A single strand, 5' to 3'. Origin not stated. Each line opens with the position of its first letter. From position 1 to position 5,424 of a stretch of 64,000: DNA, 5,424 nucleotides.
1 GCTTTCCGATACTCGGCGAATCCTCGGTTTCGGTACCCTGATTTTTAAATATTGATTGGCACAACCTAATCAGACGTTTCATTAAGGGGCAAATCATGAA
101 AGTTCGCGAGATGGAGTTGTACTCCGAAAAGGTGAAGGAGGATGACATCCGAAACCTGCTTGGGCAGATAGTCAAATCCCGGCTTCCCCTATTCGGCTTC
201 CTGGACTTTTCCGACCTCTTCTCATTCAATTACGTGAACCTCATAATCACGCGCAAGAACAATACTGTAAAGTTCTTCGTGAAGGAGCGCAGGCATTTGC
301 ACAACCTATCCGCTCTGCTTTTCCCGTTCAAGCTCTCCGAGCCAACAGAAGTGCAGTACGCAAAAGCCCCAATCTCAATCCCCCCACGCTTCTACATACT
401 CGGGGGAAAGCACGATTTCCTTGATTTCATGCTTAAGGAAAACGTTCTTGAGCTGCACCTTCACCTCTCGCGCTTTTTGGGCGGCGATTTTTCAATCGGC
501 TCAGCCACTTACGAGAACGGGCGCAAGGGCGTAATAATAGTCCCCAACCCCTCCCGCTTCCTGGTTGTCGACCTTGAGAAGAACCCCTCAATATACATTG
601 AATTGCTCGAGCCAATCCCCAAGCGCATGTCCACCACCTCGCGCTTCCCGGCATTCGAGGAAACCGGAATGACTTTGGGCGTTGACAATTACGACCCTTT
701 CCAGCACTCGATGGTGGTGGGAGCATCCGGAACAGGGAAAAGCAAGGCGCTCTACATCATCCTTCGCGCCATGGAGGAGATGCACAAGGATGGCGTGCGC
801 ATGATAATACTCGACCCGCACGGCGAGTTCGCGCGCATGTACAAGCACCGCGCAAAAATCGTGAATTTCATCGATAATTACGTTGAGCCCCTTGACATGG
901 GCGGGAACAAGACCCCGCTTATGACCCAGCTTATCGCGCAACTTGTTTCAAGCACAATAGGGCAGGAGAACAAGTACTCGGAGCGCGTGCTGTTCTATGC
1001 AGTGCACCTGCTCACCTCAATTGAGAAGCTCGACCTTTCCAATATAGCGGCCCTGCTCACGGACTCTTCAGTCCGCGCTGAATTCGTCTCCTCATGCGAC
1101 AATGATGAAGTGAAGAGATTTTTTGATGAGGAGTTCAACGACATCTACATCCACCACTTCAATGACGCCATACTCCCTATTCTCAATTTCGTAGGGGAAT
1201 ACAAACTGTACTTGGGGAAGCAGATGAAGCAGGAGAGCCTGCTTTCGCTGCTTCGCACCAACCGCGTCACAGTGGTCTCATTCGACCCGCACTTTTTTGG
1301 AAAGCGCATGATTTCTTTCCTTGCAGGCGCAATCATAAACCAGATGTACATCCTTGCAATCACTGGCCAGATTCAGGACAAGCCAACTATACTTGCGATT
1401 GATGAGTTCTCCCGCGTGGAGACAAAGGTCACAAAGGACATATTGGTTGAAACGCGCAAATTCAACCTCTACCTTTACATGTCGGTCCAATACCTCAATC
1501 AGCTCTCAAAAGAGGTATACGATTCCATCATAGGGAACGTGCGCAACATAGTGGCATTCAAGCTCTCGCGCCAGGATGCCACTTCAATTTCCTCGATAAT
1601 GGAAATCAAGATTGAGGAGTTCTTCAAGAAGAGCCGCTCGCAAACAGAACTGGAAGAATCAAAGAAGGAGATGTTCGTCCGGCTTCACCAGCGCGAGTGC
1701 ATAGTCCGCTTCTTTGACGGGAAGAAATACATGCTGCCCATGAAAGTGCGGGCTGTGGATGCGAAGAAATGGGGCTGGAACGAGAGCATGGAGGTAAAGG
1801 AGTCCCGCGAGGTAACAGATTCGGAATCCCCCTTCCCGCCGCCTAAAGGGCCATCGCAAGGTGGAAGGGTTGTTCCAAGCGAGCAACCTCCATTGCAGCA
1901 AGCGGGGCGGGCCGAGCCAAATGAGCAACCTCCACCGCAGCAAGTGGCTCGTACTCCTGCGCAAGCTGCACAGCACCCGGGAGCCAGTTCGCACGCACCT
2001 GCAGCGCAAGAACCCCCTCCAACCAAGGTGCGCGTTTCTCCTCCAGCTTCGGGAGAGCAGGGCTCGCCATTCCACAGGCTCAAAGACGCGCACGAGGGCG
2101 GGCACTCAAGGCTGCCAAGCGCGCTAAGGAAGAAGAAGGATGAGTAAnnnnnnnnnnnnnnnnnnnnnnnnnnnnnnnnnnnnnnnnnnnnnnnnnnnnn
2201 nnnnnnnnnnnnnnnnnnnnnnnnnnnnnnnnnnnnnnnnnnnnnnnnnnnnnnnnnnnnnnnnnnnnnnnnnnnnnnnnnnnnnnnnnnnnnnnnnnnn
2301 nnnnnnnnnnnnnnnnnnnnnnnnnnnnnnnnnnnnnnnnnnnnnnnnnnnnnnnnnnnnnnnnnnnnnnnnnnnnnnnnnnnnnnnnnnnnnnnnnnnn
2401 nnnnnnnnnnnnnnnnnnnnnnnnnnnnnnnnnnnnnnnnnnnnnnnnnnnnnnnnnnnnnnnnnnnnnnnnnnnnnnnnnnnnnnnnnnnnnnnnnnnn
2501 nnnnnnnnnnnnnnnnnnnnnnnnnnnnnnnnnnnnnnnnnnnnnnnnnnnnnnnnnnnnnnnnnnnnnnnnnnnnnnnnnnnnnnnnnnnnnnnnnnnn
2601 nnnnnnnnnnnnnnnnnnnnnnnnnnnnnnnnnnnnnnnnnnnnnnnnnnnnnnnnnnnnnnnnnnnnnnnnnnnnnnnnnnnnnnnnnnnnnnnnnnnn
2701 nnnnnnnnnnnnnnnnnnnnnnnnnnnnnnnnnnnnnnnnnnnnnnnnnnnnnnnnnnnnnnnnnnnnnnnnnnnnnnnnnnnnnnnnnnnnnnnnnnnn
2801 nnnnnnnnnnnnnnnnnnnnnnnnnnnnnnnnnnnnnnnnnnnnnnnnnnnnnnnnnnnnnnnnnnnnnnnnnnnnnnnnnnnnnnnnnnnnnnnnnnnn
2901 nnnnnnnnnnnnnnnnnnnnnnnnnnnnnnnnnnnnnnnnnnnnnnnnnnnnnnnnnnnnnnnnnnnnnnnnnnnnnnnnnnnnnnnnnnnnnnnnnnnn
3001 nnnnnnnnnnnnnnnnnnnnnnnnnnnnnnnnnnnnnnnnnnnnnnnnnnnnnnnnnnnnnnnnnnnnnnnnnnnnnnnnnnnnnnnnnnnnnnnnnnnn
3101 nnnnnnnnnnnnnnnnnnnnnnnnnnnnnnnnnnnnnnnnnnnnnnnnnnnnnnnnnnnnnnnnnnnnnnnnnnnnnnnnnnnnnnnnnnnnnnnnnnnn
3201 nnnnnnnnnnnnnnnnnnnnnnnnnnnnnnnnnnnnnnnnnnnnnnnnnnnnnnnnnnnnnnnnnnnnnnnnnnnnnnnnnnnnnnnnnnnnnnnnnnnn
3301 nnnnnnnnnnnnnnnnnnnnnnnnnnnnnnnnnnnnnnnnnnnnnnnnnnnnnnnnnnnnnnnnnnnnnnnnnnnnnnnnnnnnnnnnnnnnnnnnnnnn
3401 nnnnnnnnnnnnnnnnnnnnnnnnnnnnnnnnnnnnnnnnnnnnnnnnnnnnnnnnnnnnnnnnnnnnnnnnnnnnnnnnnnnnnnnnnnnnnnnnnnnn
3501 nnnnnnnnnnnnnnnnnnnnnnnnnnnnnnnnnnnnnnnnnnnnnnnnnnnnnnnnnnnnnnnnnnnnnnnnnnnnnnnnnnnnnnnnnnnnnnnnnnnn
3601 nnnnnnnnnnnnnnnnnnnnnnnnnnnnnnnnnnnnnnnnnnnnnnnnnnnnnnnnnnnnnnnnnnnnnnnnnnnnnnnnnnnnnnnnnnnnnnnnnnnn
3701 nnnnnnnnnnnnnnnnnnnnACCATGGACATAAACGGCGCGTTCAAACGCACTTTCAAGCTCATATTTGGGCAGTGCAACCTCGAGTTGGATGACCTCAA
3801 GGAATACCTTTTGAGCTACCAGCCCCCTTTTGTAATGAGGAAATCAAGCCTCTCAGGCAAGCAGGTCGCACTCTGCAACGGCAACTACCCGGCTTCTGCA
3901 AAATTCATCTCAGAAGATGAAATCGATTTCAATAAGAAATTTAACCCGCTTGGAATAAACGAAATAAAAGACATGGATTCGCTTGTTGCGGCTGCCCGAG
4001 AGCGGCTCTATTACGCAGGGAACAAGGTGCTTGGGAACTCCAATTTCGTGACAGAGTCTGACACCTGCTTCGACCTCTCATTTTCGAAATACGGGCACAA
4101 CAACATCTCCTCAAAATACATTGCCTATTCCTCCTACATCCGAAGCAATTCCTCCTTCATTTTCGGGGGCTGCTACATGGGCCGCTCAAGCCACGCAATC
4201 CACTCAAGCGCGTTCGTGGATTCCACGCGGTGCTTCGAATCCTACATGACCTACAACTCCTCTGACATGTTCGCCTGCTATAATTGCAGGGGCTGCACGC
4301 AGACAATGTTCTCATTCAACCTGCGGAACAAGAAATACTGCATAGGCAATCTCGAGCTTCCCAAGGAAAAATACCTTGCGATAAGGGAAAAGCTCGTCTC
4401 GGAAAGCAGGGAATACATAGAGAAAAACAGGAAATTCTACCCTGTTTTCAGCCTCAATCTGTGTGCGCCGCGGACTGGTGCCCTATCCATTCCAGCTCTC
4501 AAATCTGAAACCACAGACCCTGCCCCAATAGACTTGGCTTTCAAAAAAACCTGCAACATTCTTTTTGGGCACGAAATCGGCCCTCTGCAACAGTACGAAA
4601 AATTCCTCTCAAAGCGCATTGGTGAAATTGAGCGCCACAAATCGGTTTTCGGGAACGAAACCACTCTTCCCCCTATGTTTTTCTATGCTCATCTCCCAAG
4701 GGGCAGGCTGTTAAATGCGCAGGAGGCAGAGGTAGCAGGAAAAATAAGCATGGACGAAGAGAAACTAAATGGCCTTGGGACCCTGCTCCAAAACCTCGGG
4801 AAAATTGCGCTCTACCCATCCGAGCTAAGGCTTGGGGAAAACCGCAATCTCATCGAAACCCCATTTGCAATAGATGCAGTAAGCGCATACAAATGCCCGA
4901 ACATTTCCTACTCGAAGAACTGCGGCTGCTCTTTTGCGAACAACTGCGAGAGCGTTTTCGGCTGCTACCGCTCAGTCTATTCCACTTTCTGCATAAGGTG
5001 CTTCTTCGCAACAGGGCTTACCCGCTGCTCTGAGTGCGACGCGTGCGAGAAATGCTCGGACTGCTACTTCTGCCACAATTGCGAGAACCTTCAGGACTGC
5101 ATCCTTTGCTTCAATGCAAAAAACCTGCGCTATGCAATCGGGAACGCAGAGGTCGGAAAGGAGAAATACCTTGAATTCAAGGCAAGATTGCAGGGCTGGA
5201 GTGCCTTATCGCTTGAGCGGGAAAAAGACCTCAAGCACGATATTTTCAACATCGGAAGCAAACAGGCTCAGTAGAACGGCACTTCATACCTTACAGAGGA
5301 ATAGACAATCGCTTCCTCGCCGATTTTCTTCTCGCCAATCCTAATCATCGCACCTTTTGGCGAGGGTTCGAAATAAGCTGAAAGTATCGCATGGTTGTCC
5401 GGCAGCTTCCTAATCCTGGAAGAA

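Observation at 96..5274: Translationally coupled operon: HerA/FtsK-type ATPase plus two paralogous cysteine-ladder proteins of unknown family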

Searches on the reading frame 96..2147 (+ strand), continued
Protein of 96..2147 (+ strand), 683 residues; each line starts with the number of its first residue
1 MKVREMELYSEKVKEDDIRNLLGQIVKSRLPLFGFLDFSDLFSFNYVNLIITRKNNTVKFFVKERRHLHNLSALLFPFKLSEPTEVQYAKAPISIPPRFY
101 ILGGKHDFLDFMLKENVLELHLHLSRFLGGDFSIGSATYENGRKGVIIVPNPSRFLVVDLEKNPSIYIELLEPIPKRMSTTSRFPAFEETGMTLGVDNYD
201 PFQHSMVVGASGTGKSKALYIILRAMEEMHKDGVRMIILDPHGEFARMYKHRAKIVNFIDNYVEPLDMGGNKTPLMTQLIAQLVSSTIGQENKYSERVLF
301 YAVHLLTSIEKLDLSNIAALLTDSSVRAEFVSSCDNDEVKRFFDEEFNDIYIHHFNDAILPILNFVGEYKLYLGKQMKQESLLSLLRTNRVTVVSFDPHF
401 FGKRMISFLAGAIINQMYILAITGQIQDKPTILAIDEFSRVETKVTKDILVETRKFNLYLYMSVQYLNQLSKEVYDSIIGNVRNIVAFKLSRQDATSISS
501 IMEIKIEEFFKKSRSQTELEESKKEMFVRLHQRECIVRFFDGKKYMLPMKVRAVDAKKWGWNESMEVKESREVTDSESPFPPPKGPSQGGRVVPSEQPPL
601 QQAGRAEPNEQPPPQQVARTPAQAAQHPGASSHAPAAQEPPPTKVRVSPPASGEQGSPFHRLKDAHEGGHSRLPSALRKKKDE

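Call 56: fold_search(model_id=the predicted structure, library=pdb)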
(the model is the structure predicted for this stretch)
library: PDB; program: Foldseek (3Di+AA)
matches with E <= 10: 1330; with E <= 0.001: 117
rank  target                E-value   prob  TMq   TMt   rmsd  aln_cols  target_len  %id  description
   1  4d2i_A                9.7e-12  1.00  0.32  0.45   8.8       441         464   15  Crystal structure of the HerA hexameric DNA translocase from Sulfolobus solfataricus bound to AMP-PNP (released 2014-12-03)
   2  4d2i_B                1.0e-11  1.00  0.33  0.47  11.8       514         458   15  Crystal structure of the HerA hexameric DNA translocase from Sulfolobus solfataricus bound to AMP-PNP (released 2014-12-03)
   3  8wj3_D                1.6e-11  1.00  0.34  0.44  10.9       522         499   14  Cryo-EM structure of a bacterial protein (released 2024-09-11)
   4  4ag6_B                2.7e-11  1.00  0.37  0.63   7.2       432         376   14  Structure of VirB4 of Thermoanaerobacter pseudethanolicus (released 2012-07-04)
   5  4ag5_A                2.8e-11  1.00  0.37  0.63   7.9       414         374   14  Structure of VirB4 of Thermoanaerobacter pseudethanolicus (released 2012-07-04)
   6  1e9s_K                3.9e-11  1.00  0.36  0.53   7.2       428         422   17  Bacterial conjugative coupling protein TrwBdeltaN70. Unbound monoclinic form. (released 2001-02-06)
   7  9x1m_A                3.9e-11  1.00  0.35  0.40  10.9       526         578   14  The cryo-EM structure of HerA-NurA complex with AMPPNP and dsDNA from Thermococcus kodakarensis (released 2026-02-04)
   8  1e9s_L                5.7e-11  1.00  0.35  0.52   8.1       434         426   16  Bacterial conjugative coupling protein TrwBdeltaN70. Unbound monoclinic form. (released 2001-02-06)
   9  7es4                  6.4e-11  1.00  0.38  0.65   6.3       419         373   12  the crystral structure of DndH-C-domain (released 2022-05-11)
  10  1e9r_D                8.8e-11  1.00  0.36  0.55   7.3       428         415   17  Bacterial conjugative coupling protein TrwBdeltaN70. Trigonal form in complex with sulphate. (released 2001-02-06)
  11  1e9s_D                9.3e-11  1.00  0.33  0.50   9.3       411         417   17  Bacterial conjugative coupling protein TrwBdeltaN70. Unbound monoclinic form. (released 2001-02-06)
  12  1e9s_G                1.5e-10  1.00  0.36  0.53   7.3       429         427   17  Bacterial conjugative coupling protein TrwBdeltaN70. Unbound monoclinic form. (released 2001-02-06)
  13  1e9s_I                1.6e-10  1.00  0.33  0.49   9.1       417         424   16  Bacterial conjugative coupling protein TrwBdeltaN70. Unbound monoclinic form. (released 2001-02-06)
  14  1e9s_M                1.6e-10  1.00  0.32  0.48   9.8       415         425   17  Bacterial conjugative coupling protein TrwBdeltaN70. Unbound monoclinic form. (released 2001-02-06)
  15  8wiv_D                1.6e-10  1.00  0.35  0.39  12.3       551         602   14  Cryo-EM structure of a bacterial protein (released 2024-09-11)
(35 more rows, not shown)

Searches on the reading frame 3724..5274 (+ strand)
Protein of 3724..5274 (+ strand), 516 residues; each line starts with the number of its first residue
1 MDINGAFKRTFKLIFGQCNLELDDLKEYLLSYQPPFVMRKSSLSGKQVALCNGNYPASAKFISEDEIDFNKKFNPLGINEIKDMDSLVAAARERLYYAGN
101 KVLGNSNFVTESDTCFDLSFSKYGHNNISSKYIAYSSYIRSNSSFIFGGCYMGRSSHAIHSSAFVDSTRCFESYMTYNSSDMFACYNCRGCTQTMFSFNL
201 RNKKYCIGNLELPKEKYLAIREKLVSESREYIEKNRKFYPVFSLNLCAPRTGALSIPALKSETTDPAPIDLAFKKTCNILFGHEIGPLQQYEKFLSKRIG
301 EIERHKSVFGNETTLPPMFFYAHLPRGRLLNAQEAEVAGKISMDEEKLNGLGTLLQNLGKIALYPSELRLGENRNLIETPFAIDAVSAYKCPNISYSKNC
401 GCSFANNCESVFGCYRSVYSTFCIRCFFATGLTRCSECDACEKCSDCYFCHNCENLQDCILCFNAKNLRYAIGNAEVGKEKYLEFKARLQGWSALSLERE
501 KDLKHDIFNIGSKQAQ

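Call 3: search_protein_families(library=pfam, proteins=[window:3724-5274:+], max_evalue=0.01)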
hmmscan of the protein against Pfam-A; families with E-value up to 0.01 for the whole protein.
window:3724-5274:+ (516 aa): 0 families

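Call 4: search_protein_families(library=ncbifam, proteins=[window:3724-5274:+], max_evalue=0.01)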
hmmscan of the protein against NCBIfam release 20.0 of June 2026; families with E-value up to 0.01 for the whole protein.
window:3724-5274:+ (516 aa): 0 families

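Call 44: search_protein_families(library=padloc, proteins=[window:3724-5274:+], max_evalue=0.01)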
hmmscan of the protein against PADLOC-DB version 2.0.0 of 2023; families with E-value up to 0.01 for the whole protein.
window:3724-5274:+ (516 aa): 0 families

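Call 45: search_protein_families(library=phrogs, proteins=[window:3724-5274:+], max_evalue=0.01)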
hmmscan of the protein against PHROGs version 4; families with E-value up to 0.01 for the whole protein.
window:3724-5274:+ (516 aa): 1 family
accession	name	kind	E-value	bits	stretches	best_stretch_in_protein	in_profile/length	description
phrog_15341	-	unknown function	4.7e-05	23.9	1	386-465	40-118/276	-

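Call 47: search_dna_similar(query=window:3724-5274:+, collection=phages, mode=protein, max_evalue=0.01, max_rows=20)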
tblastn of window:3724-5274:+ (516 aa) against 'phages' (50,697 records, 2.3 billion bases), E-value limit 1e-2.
No match.
